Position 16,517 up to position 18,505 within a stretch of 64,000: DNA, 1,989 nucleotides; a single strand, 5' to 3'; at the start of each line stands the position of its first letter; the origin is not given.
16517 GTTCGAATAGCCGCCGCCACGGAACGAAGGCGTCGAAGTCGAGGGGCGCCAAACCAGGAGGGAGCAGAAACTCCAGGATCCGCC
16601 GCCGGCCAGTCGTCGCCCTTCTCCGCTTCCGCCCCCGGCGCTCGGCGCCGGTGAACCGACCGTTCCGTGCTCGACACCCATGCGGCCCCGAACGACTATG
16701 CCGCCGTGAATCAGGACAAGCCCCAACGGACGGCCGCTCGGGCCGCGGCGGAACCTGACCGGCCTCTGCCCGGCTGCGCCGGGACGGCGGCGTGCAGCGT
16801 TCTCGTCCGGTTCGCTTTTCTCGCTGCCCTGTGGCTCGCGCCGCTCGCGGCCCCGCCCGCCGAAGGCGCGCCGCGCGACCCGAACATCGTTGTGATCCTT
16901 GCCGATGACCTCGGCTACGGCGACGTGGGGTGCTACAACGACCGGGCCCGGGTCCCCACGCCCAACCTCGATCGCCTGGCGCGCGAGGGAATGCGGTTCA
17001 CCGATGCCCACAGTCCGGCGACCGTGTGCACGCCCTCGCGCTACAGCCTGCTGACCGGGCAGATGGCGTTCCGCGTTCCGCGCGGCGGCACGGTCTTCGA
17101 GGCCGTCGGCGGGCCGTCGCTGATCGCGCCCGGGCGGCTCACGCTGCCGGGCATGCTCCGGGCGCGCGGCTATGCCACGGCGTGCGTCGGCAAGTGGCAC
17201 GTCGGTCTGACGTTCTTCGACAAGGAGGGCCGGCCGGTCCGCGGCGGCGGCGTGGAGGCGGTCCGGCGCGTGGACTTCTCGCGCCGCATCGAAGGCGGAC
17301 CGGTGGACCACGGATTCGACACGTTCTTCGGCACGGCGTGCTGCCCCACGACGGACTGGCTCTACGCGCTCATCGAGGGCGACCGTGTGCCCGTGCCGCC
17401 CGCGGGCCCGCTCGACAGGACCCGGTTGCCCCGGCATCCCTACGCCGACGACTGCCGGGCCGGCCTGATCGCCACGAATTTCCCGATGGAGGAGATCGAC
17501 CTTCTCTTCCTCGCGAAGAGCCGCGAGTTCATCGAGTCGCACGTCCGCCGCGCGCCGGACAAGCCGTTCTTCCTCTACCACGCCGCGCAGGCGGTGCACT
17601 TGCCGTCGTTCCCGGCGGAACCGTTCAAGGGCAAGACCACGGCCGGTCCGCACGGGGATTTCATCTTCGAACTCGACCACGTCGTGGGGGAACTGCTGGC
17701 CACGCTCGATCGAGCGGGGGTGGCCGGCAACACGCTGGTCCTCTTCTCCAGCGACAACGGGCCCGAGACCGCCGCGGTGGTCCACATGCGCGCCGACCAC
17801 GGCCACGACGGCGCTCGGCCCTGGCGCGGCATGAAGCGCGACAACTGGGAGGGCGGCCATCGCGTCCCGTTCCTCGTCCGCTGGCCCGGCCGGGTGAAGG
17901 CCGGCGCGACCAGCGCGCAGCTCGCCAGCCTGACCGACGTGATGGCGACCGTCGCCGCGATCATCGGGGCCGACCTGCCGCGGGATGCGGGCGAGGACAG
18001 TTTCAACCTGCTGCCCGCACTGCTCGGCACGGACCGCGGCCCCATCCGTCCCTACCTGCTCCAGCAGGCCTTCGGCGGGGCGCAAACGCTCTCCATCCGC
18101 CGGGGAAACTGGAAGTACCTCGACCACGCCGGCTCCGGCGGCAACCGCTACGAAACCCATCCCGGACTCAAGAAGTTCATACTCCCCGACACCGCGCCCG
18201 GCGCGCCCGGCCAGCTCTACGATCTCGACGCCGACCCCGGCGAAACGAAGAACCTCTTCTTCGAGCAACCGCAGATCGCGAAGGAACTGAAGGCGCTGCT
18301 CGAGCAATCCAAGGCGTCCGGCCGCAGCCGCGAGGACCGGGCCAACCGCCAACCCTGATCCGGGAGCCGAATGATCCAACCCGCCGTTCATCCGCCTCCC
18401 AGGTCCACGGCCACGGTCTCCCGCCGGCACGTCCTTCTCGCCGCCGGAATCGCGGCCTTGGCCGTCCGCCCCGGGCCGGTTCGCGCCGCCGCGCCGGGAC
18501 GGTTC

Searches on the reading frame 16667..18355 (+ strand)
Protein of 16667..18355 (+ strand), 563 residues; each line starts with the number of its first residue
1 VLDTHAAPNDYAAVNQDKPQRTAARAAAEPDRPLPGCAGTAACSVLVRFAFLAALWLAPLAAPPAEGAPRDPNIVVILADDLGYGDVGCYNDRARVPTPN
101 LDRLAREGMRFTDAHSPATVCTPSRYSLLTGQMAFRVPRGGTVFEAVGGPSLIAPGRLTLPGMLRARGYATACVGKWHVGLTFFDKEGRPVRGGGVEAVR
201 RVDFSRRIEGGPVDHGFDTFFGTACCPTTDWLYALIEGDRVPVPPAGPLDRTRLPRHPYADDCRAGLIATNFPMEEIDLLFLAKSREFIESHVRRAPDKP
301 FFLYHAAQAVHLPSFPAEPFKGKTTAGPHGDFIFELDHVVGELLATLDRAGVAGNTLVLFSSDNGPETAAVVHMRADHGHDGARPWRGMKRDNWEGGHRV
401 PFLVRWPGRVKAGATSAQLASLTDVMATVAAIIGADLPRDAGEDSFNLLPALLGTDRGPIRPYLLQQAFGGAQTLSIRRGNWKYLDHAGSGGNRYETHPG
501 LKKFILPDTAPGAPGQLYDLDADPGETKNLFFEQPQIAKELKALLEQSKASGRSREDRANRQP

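Call 71: search_protein_families(library=pfam, proteins=[window:16667-18355:+], max_evalue=0.00001)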
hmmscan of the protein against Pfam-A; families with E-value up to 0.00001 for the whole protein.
window:16667-18355:+ (563 aa): 3 families
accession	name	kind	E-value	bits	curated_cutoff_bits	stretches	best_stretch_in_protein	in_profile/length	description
PF00884.28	Sulfatase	-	2.1e-50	172.2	25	1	72-434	1-300/301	Sulfatase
PF16347.10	SGSH_C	-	1.7e-08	35.2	29.3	0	390-447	8-65/154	N-sulphoglucosamine sulphohydrolase, C-terminal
PF01663.27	Phosphodiest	-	6.3e-06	26.5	23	0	332-376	187-234/342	Type I phosphodiesterase / nucleotide pyrophosphatase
